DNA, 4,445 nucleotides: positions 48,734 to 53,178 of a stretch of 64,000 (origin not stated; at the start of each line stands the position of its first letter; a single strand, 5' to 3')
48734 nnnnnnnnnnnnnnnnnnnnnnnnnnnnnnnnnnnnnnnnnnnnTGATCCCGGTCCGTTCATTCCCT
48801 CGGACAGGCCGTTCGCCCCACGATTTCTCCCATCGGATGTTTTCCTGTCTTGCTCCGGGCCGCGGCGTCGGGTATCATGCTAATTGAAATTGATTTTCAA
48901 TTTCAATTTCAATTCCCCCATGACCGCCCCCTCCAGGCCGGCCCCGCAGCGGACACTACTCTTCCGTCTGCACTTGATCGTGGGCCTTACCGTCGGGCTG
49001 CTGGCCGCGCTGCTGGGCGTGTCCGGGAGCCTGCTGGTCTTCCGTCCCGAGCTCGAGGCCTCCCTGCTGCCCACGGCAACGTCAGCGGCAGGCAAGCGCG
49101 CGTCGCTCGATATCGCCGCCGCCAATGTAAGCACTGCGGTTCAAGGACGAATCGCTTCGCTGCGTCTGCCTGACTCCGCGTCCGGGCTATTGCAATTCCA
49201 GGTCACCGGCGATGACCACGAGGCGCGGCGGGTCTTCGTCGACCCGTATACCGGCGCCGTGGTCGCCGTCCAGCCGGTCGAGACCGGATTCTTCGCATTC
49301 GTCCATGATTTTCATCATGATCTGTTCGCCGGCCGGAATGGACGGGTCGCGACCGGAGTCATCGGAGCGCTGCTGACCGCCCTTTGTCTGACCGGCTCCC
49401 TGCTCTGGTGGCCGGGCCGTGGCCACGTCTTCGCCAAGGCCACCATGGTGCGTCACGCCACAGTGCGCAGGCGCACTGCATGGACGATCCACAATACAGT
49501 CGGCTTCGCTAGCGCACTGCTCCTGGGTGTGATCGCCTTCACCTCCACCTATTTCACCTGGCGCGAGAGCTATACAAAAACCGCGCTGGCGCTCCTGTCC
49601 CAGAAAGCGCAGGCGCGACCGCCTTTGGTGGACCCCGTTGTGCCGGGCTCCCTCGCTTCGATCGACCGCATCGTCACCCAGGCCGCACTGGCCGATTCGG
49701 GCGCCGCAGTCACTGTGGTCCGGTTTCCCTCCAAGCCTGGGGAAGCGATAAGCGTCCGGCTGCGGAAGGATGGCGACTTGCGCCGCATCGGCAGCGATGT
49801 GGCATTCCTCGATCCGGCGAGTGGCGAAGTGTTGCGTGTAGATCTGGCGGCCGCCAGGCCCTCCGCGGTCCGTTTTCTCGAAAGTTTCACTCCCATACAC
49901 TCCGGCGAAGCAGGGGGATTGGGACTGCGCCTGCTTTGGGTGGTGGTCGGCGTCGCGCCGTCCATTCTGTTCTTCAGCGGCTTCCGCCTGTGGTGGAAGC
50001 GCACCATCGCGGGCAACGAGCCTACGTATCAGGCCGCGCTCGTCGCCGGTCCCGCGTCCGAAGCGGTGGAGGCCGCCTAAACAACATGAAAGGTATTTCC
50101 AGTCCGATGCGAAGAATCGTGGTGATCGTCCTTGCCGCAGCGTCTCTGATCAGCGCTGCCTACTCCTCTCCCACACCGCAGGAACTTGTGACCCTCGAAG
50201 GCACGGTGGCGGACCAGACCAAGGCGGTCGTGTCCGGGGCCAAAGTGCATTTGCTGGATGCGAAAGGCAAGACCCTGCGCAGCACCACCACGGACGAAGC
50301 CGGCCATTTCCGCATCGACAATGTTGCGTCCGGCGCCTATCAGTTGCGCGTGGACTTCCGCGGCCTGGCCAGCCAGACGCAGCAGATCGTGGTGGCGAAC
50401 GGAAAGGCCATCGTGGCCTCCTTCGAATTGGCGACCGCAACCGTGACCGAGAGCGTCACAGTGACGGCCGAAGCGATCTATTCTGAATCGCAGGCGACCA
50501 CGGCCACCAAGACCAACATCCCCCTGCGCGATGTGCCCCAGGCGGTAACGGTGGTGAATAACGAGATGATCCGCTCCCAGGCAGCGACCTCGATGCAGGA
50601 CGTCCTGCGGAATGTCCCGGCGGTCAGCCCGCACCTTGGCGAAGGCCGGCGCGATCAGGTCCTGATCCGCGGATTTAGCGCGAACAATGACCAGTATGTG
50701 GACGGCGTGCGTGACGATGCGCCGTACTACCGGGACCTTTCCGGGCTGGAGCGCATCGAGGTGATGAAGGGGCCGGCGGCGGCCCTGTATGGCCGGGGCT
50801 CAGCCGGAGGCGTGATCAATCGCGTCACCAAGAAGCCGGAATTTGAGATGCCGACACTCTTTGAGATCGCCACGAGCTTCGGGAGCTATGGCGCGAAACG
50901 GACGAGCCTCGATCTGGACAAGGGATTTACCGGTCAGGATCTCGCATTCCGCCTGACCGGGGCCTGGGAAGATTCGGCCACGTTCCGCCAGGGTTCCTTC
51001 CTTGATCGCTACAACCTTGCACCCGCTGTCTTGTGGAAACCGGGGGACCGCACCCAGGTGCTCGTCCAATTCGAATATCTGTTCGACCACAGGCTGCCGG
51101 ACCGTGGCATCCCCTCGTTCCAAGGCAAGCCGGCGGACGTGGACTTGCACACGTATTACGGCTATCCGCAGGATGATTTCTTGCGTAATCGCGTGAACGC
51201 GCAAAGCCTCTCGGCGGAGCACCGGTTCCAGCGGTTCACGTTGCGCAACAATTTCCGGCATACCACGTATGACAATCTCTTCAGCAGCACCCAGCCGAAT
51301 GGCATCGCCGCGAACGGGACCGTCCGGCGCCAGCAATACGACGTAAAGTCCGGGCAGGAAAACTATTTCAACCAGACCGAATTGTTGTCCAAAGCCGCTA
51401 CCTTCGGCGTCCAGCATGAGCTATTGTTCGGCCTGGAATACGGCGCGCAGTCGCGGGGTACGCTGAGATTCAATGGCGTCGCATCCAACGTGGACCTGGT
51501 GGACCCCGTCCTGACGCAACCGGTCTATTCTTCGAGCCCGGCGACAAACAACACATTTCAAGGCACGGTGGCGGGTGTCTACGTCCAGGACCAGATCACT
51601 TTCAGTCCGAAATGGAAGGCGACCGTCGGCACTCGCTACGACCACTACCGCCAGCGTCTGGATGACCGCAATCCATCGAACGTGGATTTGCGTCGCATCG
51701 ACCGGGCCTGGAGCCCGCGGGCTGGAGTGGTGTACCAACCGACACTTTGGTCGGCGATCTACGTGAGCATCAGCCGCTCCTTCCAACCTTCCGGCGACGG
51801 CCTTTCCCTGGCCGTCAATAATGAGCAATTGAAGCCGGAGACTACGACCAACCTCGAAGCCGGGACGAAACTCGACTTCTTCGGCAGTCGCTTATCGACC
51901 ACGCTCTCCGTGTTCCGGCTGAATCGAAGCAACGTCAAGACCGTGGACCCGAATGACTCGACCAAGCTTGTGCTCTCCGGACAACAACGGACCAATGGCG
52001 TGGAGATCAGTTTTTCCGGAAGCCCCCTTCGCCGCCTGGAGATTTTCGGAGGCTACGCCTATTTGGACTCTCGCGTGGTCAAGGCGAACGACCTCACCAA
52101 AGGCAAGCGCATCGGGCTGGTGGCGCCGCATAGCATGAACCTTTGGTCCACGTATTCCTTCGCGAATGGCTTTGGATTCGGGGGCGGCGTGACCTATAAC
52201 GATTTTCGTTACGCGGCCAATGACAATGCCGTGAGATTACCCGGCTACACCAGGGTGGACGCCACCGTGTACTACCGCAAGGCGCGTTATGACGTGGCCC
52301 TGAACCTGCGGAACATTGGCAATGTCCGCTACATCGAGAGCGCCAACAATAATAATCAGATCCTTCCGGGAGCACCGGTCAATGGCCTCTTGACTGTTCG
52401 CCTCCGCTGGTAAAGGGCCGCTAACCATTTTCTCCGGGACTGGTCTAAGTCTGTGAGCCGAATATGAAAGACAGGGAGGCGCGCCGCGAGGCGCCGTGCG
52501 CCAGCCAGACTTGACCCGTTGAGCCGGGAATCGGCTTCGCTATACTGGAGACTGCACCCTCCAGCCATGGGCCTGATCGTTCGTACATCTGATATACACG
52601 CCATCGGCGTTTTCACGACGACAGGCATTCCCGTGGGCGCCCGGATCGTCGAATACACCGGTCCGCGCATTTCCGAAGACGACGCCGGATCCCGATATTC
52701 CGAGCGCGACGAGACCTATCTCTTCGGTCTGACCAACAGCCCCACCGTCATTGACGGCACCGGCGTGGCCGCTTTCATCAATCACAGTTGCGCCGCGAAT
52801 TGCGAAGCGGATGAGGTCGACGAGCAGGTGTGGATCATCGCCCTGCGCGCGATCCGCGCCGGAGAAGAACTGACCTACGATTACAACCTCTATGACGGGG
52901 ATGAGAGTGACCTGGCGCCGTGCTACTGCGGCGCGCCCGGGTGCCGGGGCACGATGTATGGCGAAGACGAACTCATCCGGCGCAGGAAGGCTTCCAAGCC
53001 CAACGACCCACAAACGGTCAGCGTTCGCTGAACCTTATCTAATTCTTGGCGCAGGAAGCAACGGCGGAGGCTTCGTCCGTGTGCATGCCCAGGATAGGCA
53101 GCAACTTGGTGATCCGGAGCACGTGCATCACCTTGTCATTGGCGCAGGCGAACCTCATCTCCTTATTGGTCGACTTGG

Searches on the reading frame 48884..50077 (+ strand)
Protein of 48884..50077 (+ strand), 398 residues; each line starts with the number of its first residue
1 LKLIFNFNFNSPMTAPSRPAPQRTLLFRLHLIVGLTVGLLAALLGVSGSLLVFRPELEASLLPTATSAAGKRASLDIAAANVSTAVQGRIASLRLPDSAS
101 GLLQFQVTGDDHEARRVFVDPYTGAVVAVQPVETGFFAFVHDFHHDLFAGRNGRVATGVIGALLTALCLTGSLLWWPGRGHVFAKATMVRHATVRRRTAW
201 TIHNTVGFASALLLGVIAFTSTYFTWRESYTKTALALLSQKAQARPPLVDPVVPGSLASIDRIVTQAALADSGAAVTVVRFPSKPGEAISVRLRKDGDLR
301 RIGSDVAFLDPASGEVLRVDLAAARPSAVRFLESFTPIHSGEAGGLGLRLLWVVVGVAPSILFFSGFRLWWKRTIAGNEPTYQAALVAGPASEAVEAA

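Call 44: search_protein_families(library=pfam, proteins=[window:48884-50077:+], max_evalue=0.00001)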
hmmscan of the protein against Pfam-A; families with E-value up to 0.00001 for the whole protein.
window:48884-50077:+ (398 aa): 1 family
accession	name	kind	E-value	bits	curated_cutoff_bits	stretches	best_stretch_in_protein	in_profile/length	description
PF03929.21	PepSY_TM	-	1.1e-53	183.5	28.8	1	27-373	1-295/295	PepSY-associated TM region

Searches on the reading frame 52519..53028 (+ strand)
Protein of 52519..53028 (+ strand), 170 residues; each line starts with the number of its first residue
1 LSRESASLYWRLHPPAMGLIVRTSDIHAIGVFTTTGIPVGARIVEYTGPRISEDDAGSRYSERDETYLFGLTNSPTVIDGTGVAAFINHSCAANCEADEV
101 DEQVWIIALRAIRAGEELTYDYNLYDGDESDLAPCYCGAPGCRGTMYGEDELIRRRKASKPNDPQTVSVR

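Call 44: search_protein_families(library=pfam, proteins=[window:52519-53028:+], max_evalue=0.00001)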
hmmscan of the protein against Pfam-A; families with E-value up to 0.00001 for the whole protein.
window:52519-53028:+ (170 aa): 1 family
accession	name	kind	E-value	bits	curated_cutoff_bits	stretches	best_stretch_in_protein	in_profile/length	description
PF00856.33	SET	-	1.9e-18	67.2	22.4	1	29-123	2-105/105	SET domain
